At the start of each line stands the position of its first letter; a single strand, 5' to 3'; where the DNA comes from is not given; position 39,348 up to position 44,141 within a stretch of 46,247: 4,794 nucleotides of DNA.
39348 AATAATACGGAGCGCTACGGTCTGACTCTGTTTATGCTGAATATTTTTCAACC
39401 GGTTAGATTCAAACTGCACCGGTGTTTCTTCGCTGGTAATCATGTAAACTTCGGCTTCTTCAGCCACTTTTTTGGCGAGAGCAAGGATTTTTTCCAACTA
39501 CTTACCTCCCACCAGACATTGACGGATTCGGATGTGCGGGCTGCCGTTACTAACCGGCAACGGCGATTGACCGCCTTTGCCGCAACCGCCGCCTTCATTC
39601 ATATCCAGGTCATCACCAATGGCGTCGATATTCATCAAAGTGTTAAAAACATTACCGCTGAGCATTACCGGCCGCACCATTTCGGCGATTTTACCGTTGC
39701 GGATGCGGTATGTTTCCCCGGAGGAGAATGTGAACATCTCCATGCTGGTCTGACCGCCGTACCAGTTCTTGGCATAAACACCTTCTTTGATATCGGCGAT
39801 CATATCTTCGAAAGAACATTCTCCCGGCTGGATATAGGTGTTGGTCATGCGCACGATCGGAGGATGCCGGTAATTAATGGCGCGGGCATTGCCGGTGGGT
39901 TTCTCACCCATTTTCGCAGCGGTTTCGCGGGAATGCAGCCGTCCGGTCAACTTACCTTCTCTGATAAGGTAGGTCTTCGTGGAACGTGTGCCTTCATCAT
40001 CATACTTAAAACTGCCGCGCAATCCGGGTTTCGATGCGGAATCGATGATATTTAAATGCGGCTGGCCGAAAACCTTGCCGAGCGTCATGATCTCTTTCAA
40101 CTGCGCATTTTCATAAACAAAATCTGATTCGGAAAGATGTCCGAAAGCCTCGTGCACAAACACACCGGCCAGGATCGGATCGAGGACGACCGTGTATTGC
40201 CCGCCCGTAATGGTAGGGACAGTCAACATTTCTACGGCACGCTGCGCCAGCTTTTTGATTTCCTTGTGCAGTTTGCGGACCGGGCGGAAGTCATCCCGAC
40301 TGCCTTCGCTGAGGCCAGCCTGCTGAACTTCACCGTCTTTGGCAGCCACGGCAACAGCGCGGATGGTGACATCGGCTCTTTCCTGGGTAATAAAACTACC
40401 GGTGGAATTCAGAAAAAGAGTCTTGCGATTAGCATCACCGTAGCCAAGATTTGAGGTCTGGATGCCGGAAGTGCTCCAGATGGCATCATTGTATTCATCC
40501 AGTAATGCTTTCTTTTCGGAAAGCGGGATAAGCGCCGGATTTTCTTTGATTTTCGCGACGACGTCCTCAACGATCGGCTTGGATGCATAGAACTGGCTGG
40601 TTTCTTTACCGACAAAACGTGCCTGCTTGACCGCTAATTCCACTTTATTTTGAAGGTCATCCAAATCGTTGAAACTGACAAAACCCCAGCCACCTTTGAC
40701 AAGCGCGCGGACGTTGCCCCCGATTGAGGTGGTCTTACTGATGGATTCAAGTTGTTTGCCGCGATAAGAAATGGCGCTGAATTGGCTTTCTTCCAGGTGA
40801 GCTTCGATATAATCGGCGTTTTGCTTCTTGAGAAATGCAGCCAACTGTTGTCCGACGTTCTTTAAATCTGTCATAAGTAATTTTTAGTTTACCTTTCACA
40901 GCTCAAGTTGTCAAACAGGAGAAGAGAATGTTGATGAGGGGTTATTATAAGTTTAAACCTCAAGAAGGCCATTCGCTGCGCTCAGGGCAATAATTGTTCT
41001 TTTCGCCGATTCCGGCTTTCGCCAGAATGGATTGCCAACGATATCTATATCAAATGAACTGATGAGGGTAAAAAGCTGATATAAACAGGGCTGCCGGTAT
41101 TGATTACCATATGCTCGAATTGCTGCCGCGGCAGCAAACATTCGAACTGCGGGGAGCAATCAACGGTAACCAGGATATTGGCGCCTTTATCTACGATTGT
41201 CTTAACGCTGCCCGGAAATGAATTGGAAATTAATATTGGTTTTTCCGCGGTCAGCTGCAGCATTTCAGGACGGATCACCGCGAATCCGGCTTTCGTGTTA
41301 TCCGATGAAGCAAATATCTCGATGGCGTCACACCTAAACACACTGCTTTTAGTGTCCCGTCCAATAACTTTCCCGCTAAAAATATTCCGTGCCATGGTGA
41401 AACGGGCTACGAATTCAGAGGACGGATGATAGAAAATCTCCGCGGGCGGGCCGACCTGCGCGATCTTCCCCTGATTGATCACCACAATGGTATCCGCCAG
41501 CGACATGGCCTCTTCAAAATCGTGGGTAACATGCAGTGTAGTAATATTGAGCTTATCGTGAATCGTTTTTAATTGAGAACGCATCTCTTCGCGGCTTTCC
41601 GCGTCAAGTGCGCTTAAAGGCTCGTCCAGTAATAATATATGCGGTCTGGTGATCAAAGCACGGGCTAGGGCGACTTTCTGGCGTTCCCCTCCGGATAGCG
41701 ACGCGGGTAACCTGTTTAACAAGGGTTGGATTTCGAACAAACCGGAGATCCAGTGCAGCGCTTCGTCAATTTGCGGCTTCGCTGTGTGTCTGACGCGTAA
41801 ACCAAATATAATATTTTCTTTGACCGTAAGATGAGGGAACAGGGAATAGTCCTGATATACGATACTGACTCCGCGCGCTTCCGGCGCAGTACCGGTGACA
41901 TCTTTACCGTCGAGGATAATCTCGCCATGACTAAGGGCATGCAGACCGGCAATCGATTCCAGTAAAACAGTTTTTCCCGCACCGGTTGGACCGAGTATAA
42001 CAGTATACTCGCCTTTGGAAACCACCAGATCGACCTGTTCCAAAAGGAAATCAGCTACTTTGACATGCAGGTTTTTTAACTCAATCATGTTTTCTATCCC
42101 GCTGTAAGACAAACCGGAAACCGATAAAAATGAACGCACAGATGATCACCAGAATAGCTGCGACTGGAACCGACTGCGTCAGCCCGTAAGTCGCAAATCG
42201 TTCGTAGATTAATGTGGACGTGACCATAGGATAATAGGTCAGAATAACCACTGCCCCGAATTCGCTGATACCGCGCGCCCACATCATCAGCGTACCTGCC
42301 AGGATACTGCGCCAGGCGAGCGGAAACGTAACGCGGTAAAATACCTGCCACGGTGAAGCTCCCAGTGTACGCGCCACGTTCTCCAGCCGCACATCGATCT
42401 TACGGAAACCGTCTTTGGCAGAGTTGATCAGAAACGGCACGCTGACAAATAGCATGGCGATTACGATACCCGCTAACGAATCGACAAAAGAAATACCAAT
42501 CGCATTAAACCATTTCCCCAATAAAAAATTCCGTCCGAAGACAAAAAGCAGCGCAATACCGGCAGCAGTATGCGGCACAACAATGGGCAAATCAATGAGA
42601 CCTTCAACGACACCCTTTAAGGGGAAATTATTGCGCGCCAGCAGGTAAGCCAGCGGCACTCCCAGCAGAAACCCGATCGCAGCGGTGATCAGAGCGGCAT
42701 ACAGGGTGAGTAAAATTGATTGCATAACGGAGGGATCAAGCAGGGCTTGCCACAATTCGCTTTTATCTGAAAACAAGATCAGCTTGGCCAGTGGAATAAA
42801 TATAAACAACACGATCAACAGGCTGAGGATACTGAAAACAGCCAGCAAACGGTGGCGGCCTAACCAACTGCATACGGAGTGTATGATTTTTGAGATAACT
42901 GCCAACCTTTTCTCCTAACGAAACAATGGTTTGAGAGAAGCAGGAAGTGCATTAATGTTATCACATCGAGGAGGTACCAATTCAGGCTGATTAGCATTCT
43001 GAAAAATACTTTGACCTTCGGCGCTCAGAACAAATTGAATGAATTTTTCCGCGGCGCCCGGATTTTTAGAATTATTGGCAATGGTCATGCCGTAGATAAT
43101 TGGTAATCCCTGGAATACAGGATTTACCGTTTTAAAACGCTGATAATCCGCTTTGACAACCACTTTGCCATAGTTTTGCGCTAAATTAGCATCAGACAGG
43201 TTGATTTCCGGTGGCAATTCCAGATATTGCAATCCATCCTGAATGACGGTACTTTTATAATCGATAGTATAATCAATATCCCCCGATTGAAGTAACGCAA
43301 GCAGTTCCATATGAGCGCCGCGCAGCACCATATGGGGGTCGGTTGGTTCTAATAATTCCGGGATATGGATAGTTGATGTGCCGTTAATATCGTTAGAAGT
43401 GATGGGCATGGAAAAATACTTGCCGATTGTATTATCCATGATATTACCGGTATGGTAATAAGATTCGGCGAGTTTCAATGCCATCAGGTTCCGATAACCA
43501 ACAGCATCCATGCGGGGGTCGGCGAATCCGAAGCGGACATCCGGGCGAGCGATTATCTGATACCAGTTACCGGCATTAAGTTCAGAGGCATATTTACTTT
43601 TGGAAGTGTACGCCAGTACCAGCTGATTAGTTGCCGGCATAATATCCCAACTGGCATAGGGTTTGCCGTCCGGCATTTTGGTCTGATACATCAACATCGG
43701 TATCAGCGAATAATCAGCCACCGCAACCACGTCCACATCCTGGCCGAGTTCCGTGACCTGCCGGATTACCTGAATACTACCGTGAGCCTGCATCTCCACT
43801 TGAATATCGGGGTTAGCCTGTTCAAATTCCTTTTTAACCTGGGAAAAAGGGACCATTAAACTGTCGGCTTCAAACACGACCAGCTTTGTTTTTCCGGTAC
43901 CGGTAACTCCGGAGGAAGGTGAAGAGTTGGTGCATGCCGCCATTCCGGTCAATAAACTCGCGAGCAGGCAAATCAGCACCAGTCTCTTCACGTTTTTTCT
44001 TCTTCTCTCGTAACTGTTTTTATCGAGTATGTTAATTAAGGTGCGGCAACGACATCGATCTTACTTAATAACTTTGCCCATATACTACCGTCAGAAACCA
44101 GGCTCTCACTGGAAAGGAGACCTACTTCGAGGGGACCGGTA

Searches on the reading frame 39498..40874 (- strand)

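Call 26: search_protein_families(library=pfam, proteins=[window:39498-40874:-], max_evalue=0.00001)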
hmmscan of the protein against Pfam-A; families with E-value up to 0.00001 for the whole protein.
window:39498-40874:- (458 aa): 3 families
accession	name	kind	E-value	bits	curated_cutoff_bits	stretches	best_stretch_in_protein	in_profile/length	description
PF19289.4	PmbA_TldD_3rd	-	2e-62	210.7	22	1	225-457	2-220/220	PmbA/TldA metallopeptidase C-terminal domain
PF19290.4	PmbA_TldD_2nd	-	2.6e-12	47.6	20.9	1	112-212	2-107/109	PmbA/TldA metallopeptidase central domain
PF01523.21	PmbA_TldD_1st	-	3.1e-11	43.7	20.9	1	27-85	5-65/65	PmbA/TldA metallopeptidase domain 1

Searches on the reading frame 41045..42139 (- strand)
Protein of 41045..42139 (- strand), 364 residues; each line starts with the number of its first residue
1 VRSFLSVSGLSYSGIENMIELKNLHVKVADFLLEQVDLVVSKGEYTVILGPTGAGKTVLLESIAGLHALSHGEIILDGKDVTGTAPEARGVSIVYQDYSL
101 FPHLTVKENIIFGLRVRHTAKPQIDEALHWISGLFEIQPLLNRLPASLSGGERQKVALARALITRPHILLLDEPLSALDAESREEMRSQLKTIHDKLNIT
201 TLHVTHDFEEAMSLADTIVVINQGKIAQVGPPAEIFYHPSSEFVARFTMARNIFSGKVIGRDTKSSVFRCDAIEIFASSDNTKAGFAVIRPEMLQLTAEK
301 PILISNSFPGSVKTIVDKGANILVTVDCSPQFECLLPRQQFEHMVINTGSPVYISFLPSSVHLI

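Call 26: search_protein_families(library=pfam, proteins=[window:41045-42139:-], max_evalue=0.00001)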
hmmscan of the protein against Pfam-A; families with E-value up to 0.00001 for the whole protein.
window:41045-42139:- (364 aa): 3 families
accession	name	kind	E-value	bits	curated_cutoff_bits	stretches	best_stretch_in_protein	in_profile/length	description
PF00005.33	ABC_tran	-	1.7e-32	113.4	25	1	33-175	1-136/137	ABC transporter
PF03459.23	TOBE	-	5.5e-08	33.4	22.3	1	304-363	3-64/64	TOBE domain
PF08402.16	TOBE_2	-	8.9e-07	29.4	21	1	288-363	2-75/76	TOBE domain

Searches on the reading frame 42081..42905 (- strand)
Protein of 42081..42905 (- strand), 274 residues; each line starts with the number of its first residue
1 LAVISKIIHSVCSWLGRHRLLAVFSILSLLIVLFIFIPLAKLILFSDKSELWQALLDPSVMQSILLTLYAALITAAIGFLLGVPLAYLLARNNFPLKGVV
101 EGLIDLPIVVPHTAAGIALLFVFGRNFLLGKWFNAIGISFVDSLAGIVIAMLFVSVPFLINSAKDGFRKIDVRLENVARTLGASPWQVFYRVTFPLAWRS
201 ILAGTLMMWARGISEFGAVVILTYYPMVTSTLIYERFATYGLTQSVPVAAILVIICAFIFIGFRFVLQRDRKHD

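Call 53: search_protein_families(library=pfam, proteins=[window:42081-42905:-], max_evalue=0.0001)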
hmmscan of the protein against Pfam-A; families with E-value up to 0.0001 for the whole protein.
window:42081-42905:- (274 aa): 1 family
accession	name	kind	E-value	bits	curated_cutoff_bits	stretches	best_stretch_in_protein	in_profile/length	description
PF00528.27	BPD_transp_1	-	2.2e-16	60.6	26.4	1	82-265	1-174/184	Binding-protein-dependent transport system inner membrane component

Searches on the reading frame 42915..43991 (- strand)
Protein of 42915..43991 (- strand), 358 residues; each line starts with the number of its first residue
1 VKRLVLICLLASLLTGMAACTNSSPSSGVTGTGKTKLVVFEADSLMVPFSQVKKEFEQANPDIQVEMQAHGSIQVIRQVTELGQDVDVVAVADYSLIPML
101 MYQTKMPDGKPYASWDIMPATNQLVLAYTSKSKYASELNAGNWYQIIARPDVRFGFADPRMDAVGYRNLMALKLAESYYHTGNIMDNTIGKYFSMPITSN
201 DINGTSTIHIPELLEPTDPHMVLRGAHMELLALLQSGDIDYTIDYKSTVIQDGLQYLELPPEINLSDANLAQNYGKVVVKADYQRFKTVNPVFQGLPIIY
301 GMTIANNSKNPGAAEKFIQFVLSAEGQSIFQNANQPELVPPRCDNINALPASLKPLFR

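Call 53: search_protein_families(library=pfam, proteins=[window:42915-43991:-], max_evalue=0.0001)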
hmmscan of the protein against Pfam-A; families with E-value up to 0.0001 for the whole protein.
window:42915-43991:- (358 aa): 2 families
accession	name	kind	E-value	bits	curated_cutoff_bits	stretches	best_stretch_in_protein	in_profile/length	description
PF13531.11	SBP_bac_11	-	1.1e-30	107.5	25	1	37-331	1-222/227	Bacterial extracellular solute-binding protein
PF01547.30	SBP_bac_1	-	2.8e-20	74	26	1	48-327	9-306/307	Bacterial extracellular solute-binding protein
